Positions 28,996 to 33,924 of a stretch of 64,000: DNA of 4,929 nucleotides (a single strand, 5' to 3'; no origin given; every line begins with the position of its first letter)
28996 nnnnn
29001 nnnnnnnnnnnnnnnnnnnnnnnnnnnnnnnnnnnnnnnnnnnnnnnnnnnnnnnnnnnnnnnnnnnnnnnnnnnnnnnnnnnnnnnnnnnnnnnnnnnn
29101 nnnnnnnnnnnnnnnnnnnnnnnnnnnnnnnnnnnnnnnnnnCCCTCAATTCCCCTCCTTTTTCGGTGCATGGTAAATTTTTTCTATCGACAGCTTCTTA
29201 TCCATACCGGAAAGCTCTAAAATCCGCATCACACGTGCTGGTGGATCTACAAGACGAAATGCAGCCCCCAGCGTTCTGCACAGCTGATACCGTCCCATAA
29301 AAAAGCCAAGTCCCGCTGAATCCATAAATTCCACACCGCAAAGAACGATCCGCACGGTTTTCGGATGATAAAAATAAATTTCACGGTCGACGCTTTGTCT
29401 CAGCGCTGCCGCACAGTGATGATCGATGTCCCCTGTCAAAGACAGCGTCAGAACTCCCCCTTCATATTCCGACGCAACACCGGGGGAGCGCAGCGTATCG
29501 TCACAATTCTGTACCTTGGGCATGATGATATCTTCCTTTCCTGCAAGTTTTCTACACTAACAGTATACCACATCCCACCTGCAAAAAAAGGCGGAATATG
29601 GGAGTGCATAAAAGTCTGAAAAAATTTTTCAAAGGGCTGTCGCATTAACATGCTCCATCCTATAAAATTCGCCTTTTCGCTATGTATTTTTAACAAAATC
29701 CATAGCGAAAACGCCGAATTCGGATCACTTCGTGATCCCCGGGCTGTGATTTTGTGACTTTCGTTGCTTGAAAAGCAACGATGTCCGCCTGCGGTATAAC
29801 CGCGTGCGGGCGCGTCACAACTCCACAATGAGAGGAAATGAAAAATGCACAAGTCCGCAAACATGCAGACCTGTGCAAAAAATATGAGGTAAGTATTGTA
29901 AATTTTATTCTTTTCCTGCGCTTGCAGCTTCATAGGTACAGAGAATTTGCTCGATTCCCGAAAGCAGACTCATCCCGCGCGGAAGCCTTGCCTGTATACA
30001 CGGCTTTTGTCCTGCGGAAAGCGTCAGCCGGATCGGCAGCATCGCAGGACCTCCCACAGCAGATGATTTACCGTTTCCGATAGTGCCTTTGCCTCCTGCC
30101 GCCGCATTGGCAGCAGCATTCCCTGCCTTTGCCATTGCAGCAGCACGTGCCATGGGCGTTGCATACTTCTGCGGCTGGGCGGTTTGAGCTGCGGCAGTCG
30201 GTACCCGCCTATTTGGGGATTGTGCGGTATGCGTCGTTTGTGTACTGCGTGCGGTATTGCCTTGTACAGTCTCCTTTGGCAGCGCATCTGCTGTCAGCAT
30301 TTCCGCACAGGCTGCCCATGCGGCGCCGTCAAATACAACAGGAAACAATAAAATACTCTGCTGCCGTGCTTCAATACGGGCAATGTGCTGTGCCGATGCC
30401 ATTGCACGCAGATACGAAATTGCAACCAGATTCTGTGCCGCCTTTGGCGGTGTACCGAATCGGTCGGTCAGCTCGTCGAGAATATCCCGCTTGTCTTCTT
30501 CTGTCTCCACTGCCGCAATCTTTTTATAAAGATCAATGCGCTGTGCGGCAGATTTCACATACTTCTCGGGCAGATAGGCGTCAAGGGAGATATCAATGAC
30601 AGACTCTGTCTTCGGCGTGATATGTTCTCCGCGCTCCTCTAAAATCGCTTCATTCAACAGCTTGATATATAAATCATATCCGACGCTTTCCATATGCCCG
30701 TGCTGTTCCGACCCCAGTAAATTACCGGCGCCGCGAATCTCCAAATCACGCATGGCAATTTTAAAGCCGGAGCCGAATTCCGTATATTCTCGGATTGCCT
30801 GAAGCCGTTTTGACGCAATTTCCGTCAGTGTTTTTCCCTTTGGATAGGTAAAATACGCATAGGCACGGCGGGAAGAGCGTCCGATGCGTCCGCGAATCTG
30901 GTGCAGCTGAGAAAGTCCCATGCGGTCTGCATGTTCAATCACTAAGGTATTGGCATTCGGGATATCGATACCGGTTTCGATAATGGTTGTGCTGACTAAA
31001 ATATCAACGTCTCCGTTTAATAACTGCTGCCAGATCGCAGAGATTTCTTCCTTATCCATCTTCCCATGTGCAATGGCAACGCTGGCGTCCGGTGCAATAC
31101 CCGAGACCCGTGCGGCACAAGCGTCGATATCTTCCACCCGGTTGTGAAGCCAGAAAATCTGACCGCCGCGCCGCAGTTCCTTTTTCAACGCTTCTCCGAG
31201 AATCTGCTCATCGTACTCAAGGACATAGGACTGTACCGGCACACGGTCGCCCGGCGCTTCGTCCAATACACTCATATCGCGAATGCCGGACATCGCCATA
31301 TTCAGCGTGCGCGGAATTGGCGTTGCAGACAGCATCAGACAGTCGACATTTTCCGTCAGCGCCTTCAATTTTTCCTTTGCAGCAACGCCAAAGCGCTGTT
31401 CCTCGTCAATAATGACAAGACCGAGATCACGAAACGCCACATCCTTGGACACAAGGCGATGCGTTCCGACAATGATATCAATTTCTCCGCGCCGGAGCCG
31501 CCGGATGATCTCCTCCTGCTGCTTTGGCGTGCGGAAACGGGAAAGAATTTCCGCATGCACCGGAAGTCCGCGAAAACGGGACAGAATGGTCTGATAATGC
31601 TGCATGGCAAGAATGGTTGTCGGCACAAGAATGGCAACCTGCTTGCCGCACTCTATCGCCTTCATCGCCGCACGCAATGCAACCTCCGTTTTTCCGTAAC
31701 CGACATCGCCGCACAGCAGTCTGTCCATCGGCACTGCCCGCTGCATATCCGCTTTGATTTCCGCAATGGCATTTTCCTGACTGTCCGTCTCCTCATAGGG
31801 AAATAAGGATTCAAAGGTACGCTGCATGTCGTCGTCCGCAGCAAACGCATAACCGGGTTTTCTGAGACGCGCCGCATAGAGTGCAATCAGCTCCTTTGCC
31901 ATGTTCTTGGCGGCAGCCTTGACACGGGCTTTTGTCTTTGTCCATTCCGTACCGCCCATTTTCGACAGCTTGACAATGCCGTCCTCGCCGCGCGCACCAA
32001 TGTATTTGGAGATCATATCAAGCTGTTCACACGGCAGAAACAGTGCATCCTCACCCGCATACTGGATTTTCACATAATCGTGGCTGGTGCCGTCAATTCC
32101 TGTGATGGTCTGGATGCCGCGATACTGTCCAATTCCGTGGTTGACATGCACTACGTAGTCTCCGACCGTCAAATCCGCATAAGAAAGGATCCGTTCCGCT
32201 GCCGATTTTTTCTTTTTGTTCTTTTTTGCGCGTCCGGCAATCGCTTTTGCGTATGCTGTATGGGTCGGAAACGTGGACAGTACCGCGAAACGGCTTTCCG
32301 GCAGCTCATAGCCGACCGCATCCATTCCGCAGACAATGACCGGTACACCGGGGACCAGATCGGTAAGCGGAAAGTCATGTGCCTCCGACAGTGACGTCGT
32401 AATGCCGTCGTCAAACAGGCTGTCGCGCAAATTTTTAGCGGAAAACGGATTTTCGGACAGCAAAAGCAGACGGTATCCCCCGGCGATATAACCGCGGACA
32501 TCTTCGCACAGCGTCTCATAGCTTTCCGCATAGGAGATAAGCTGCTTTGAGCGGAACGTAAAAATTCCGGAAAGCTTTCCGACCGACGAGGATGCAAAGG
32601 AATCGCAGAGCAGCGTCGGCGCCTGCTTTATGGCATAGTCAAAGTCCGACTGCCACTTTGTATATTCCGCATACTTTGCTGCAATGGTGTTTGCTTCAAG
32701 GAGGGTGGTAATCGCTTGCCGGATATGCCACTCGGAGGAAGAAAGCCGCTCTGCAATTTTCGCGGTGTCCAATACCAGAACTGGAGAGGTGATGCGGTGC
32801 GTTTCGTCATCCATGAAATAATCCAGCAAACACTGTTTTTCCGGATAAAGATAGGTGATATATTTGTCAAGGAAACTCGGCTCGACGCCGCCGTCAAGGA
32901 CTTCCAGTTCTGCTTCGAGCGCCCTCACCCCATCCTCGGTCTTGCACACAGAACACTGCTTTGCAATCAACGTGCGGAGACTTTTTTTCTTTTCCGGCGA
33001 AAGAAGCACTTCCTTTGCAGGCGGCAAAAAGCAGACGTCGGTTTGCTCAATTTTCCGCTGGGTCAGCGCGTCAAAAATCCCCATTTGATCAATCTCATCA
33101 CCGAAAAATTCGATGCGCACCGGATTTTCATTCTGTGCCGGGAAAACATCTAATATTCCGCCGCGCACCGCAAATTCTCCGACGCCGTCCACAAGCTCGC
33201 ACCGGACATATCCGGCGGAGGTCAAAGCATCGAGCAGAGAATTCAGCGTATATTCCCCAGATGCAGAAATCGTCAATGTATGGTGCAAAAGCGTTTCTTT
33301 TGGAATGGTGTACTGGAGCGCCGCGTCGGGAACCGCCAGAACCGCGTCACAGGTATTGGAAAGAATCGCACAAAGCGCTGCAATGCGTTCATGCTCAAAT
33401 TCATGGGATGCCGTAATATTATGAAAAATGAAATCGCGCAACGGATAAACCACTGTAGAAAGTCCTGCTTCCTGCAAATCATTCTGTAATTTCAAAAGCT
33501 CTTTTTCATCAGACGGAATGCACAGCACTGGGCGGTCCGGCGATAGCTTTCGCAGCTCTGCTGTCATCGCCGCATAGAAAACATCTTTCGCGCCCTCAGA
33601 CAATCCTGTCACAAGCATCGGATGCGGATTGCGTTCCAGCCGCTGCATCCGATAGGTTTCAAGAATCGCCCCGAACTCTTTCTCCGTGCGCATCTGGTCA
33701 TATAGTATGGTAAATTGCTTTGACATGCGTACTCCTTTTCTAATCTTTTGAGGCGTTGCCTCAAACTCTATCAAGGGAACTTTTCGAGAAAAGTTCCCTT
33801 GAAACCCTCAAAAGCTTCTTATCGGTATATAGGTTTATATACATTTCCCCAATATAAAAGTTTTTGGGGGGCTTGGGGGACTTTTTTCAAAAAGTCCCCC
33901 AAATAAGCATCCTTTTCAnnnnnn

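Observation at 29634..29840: Modular ~210-230-bp hairpin-array repeat with compensatory stem swapping and hairpins nested inside hairpin loops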

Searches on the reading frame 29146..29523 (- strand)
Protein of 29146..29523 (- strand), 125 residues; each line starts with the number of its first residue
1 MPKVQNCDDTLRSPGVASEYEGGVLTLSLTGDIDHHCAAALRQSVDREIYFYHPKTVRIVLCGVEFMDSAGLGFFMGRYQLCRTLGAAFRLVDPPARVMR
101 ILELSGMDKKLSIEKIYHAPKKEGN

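Call 10: search_protein_families(library=pfam, proteins=[window:29146-29523:-])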
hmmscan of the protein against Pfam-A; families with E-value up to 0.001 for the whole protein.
window:29146-29523:- (125 aa): 2 families
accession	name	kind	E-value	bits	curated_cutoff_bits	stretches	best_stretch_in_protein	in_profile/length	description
PF01740.26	STAS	-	1e-17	64.3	22.6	1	21-115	7-98/106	STAS domain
PF13466.11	STAS_2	-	5.4e-13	49.4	29.2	1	27-108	1-80/80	STAS domain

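Call 13: find_encoding_contigs(protein=window:29146-29523:-, flank=10000, max_places=10)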
Protein window:29146-29523:- (125 aa): 6 contigs read that carry it; 6 places shown.
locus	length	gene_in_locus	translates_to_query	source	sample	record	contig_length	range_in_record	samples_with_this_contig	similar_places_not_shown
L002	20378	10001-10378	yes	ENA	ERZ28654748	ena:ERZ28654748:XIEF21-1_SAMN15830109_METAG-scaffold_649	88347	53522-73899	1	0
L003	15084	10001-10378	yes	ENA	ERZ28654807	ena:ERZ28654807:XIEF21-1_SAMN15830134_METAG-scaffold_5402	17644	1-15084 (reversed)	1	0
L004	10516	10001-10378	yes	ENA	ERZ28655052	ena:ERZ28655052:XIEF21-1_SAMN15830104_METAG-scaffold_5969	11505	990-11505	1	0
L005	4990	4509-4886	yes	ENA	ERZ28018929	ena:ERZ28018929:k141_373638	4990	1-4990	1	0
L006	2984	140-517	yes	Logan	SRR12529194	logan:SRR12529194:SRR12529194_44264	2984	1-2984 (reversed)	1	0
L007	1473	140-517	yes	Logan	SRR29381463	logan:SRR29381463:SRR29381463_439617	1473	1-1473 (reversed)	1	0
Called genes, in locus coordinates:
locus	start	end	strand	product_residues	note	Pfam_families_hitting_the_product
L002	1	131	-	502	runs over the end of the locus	PF01547:SBP_bac_1 (weak), PF13416:SBP_bac_8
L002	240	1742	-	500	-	-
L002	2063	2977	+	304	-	PF13353:Fer4_12 (weak), PF12797:Fer4_2 (faint), PF13237:Fer4_10, PF12838:Fer4_7, PF13187:Fer4_9, PF14697:Fer4_21, PF00037:Fer4 (weak), PF04055:Radical_SAM (weak), +3 more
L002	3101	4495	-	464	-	PF05636:HIGH_NTase1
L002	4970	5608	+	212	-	PF01195:Pept_tRNA_hydro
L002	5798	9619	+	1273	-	PF17757:UvrB_inter, PF02559:CarD_TRCF_RID, PF00270:DEAD, PF04851:ResIII (weak), PF22590:Cas3-like_C_2 (faint), PF00271:Helicase_C, PF03461:TRCF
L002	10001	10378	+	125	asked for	PF01740:STAS, PF13466:STAS_2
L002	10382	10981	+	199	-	PF13581:HATPase_c_2, PF02518:HATPase_c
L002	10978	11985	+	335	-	PF04542:Sigma70_r2, PF04545:Sigma70_r4, PF08281:Sigma70_r4_2 (weak)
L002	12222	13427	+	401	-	PF00871:Acetate_kinase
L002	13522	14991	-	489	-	PF01547:SBP_bac_1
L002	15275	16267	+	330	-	PF02311:AraC_binding (weak), PF07883:Cupin_2 (faint), PF00165:HTH_AraC, PF12833:HTH_18, PF00165:HTH_AraC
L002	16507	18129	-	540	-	PF13396:PLDc_N, PF13091:PLDc_2, PF00614:PLDc (weak), PF13091:PLDc_2, PF00614:PLDc (weak)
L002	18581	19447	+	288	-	PF08220:HTH_DeoR, PF09397:FtsK_gamma (faint), PF00455:DeoRC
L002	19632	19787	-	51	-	-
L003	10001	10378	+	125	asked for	PF01740:STAS, PF13466:STAS_2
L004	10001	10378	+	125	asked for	PF01740:STAS, PF13466:STAS_2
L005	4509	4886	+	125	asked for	PF01740:STAS, PF13466:STAS_2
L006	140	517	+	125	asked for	PF01740:STAS, PF13466:STAS_2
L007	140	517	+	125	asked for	PF01740:STAS, PF13466:STAS_2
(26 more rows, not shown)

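Call 19: find_homologous_proteins(query=window:29146-29523:-, max_evalue=1e-10)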
Query window:29146-29523:- (125 aa): 45 proteins with E <= 1e-10 among 49 candidates.
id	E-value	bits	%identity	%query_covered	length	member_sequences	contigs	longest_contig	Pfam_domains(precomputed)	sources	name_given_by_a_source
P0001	2.1e-78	278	99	100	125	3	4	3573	PF01740.27,PF13466.13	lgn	-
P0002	3.7e-61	223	80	98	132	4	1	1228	PF01740.27,PF13466.13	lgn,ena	-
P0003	1.7e-54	201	77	94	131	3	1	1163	PF01740.27,PF13466.13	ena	-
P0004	5.6e-53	196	74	98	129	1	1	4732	PF01740.27,PF13466.13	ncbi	-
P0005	7.3e-52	193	75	94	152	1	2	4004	PF01740.27,PF13466.13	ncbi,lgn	-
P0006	7.7e-52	192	73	97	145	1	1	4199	PF01740.27,PF13466.13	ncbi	-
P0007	1.6e-50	188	71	94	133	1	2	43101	PF01740.27,PF13466.13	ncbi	-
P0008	2.7e-49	184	70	95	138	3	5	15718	PF01740.27,PF13466.13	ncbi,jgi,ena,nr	ncbi:MAG: STAS domain-containing protein [Clostridia bacterium]|nr:STAS domain-containing protein [C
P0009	3.8e-49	184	69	99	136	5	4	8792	PF01740.27,PF13466.13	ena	-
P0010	2.6e-48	181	70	94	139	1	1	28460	PF01740.27,PF13466.13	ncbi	-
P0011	1.5e-47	179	72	93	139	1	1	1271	PF01740.27,PF13466.13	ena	-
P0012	2.9e-47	178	70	94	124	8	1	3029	PF01740.27,PF13466.13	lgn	-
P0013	4.0e-47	177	68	94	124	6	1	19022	PF01740.27,PF13466.13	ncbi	-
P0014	1.2e-46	176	69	94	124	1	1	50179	PF01740.27,PF13466.13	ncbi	-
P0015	2.1e-46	175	71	86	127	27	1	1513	PF01740.27,PF13466.13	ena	-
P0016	2.8e-46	175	68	94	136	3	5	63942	PF01740.27,PF13466.13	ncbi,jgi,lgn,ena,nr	ncbi:MAG: STAS domain-containing protein [Ruminococcaceae bacterium]|nr:STAS domain-containing prote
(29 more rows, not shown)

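Call 20: find_encoding_contigs(protein=P0007, flank=10000, max_places=3)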
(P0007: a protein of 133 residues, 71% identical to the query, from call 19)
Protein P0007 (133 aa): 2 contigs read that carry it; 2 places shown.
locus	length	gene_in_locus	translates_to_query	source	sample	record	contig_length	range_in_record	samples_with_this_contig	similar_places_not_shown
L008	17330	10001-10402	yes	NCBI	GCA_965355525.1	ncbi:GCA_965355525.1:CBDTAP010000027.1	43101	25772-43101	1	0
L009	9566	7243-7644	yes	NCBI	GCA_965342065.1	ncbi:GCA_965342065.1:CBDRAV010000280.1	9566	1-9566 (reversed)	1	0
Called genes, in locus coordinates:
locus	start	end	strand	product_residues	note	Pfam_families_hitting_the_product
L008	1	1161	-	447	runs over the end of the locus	PF00465:Fe-ADH, PF13685:Fe-ADH_2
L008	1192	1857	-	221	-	PF00834:Ribul_P_3_epim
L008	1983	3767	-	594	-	PF17297:PEPCK_N, PF00821:PEPCK_GTP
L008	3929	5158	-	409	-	PF05636:HIGH_NTase1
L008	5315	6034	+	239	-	PF01195:Pept_tRNA_hydro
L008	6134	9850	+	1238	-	PF17757:UvrB_inter, PF02559:CarD_TRCF_RID, PF00270:DEAD, PF00271:Helicase_C, PF03461:TRCF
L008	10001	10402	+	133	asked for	PF01740:STAS, PF13466:STAS_2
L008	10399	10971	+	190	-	PF13581:HATPase_c_2, PF02518:HATPase_c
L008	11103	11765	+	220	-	PF04542:Sigma70_r2, PF04539:Sigma70_r3 (weak), PF04545:Sigma70_r4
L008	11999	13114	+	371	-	PF03977:OAD_beta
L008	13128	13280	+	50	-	-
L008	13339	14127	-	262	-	PF08220:HTH_DeoR, PF00455:DeoRC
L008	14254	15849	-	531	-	PF13396:PLDc_N, PF13091:PLDc_2, PF00614:PLDc (weak), PF13091:PLDc_2, PF00614:PLDc (weak)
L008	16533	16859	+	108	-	PF12844:HTH_19, PF13560:HTH_31, PF01381:HTH_3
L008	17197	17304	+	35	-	-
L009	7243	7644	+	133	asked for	PF01740:STAS, PF13466:STAS_2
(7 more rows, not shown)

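Call 21: find_encoding_contigs(protein=P0004, flank=10000, max_places=3)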
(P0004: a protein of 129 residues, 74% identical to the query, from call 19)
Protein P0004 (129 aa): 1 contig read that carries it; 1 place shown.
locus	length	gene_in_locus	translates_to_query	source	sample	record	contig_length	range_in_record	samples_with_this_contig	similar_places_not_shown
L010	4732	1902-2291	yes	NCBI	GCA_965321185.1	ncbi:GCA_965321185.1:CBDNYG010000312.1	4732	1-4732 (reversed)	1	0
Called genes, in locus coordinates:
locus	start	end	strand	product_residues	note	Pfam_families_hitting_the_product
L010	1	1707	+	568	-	?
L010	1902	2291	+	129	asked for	PF01740:STAS, PF13466:STAS_2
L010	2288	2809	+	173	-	PF13581:HATPase_c_2, PF02518:HATPase_c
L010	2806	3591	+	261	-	PF04542:Sigma70_r2, PF08281:Sigma70_r4_2, PF04545:Sigma70_r4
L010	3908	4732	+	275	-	?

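Call 22: find_encoding_contigs(protein=P0016, flank=10000, max_places=3)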
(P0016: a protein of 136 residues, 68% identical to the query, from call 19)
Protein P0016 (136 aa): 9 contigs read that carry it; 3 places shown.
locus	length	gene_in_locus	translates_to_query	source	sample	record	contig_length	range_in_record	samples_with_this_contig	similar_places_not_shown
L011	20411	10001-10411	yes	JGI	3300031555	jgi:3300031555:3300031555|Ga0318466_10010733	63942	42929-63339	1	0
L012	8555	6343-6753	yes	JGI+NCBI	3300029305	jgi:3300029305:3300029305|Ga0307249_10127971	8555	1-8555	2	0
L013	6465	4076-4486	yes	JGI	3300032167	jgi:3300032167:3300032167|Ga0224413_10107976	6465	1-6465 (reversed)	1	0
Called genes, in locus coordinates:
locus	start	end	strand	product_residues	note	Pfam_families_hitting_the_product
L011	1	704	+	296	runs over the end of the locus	PF00701:DHDPS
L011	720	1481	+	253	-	PF01113:DapB_N, PF05173:DapB_C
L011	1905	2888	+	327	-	PF01408:GFO_IDH_MocA (faint), PF16654:DAPDH_C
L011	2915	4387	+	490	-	-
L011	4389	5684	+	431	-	PF00278:Orn_DAP_Arg_deC, PF02784:Orn_Arg_deC_N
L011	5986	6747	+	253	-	PF02540:NAD_synthase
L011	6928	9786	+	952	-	PF00395:SLH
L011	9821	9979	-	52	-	-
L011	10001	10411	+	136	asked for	PF01740:STAS, PF13466:STAS_2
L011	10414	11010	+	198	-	PF13581:HATPase_c_2, PF02518:HATPase_c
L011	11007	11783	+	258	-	PF04542:Sigma70_r2, PF04539:Sigma70_r3 (weak), PF08281:Sigma70_r4_2, PF04545:Sigma70_r4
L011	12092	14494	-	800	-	PF01547:SBP_bac_1 (faint)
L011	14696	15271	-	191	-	PF09515:Thia_YuaJ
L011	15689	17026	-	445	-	PF00465:Fe-ADH, PF13685:Fe-ADH_2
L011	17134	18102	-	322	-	PF07751:Abi_2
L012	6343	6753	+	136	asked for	PF01740:STAS, PF13466:STAS_2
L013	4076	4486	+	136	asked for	PF01740:STAS, PF13466:STAS_2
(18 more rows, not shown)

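Call 27: find_encoding_contigs(protein=P0001, flank=10000, max_places=6)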
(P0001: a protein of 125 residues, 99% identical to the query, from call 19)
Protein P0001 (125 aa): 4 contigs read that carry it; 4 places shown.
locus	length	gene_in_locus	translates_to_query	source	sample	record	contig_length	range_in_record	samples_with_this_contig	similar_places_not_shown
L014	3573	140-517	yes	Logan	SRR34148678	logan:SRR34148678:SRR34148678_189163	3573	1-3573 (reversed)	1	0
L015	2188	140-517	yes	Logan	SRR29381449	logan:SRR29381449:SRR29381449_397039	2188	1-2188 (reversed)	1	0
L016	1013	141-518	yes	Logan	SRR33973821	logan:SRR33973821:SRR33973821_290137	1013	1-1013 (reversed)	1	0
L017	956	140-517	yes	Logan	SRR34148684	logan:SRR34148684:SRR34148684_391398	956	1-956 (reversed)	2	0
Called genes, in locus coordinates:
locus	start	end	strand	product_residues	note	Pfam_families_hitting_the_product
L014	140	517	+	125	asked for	PF01740:STAS, PF13466:STAS_2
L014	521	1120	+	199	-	PF13581:HATPase_c_2, PF02518:HATPase_c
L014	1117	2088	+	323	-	PF04542:Sigma70_r2, PF04545:Sigma70_r4, PF08281:Sigma70_r4_2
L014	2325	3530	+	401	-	PF00871:Acetate_kinase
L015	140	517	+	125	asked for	PF01740:STAS, PF13466:STAS_2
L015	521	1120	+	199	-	PF13581:HATPase_c_2, PF02518:HATPase_c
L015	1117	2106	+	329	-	PF04542:Sigma70_r2, PF04545:Sigma70_r4, PF08281:Sigma70_r4_2 (weak)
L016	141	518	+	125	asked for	PF01740:STAS, PF13466:STAS_2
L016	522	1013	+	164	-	?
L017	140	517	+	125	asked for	PF01740:STAS, PF13466:STAS_2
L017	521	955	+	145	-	?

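Call 28: find_encoding_contigs(protein=P0002, flank=10000, max_places=4)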
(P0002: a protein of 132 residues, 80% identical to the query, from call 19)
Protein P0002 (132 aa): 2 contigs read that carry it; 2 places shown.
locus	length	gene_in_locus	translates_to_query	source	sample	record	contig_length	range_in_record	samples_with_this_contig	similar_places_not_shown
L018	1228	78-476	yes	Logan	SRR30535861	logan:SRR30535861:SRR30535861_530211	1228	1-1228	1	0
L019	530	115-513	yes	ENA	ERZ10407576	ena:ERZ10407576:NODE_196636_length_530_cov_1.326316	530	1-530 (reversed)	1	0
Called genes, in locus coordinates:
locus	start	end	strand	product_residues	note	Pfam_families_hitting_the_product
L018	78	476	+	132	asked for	PF01740:STAS, PF13466:STAS_2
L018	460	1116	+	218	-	PF13581:HATPase_c_2, PF02518:HATPase_c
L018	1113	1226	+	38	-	?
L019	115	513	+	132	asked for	PF01740:STAS, PF13466:STAS_2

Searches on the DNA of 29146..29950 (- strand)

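Call 6: search_rna_families(source=window, start=29500, end=29950, threshold=evalue, max_evalue=10)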
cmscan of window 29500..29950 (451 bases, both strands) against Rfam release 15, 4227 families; matches with E-value up to 10: 6.
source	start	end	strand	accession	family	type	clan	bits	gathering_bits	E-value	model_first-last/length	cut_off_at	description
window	29668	29717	-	RF03956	mir-737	Gene; miRNA;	-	20.9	60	0.86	1-63/63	no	mir-737 microRNA precursor family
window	29666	29711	-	RF00344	snoZ267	Gene; snRNA; snoRNA; CD-box;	-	18.8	43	0.63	1-73/73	no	Small nucleolar RNA Z267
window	29665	29719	-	RF03697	mir-722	Gene; miRNA;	-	17.5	81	1.5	1-67/67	no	mir-722 microRNA precursor family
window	29676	29709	-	RF04128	MIR8562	Gene; miRNA;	-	13.4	211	5.7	1-242/242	no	MIR8562 microRNA precursor family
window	29838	29885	-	RF00599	SNORA77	Gene; snRNA; snoRNA; HACA-box;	-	12.5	42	5.6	5-50/125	no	Small nucleolar RNA SNORA77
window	29751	29816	-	RF03142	L2-Alphaproteobacteria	Cis-reg; leader;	-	10.6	37.8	5.3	1-66/66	no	L2-Alphaproteobacteria ribosomal protein leader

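Call 56: search_rna_families(sources=[L011, L008, L020], threshold=gathering)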
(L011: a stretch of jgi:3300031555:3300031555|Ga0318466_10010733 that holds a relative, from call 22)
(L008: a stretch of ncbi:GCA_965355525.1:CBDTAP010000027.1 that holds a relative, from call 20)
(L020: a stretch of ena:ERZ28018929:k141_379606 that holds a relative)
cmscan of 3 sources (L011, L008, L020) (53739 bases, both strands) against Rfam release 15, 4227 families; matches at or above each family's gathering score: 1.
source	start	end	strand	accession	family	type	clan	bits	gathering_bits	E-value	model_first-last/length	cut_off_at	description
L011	15361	15472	-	RF00059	TPP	Cis-reg; riboswitch;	-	67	54.3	4.7e-11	1-105/105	no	TPP riboswitch aptamer (THI element)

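Call 67: search_dna_similar(query=window:29600-29850:+, collection=plasmids, mode=distant, max_evalue=0.01, max_rows=10)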
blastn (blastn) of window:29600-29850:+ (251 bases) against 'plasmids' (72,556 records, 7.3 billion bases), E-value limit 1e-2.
No match.

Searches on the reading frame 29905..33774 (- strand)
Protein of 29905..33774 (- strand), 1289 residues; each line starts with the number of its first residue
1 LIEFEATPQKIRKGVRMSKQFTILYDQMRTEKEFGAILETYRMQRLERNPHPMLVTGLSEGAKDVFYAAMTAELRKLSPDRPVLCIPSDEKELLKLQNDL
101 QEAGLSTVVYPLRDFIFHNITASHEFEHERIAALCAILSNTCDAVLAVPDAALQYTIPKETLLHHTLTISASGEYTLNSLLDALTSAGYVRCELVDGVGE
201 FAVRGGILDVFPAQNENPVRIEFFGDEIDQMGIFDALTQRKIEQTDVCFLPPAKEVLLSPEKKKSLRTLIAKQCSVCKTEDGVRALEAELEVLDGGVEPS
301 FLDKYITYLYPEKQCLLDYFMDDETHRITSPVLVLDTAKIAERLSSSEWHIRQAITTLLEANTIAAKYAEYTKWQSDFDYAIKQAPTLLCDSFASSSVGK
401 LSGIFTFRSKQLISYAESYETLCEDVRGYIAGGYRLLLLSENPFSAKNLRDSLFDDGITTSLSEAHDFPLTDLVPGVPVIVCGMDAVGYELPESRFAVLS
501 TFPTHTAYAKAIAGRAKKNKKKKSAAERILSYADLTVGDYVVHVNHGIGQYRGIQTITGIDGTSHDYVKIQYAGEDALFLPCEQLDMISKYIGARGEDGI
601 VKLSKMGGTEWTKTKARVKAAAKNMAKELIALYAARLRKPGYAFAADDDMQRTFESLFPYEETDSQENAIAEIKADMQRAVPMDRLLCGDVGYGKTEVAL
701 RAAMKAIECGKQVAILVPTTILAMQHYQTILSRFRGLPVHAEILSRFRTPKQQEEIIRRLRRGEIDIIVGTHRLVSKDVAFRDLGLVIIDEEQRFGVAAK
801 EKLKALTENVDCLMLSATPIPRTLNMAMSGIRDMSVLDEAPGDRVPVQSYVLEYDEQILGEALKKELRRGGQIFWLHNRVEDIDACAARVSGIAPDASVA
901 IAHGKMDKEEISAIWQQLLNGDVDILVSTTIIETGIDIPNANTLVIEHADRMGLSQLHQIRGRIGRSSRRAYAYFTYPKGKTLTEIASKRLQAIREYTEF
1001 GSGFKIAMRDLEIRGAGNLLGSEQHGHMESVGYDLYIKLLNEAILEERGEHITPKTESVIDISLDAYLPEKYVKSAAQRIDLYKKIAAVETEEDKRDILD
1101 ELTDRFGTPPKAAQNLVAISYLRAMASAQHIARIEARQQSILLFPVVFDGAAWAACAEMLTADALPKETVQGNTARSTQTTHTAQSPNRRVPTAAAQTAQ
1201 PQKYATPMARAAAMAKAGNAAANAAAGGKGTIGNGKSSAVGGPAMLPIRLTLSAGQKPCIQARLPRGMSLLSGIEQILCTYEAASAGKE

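Call 10: search_protein_families(library=pfam, proteins=[window:29905-33774:-])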
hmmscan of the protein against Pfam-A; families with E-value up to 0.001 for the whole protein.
window:29905-33774:- (1289 aa): 7 families
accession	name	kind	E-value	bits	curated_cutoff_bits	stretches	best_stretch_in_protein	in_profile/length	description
PF00270.35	DEAD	-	3.9e-25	89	26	1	664-825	2-165/167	DEAD/DEAH box helicase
PF03461.20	TRCF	-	1.1e-24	87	25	1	1063-1143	2-82/95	TRCF domain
PF17757.6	UvrB_inter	-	6.6e-23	81.1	22.9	1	168-255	2-90/91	UvrB interaction domain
PF00271.37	Helicase_C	-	1.7e-21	77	23.5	1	861-967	4-109/110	Helicase conserved C-terminal domain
PF02559.22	CarD_TRCF_RID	-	3.6e-20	72.2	23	1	535-592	1-57/57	CarD-like/TRCF RID domain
PF04851.21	ResIII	-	5.4e-07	30.1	22.5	1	663-819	5-162/164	Type III restriction enzyme, res subunit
PF22590.2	Cas3-like_C_2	-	1.6e-05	25.5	27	1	870-968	2-105/106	CRISPR-associated nuclease/helicase Cas3, C-terminal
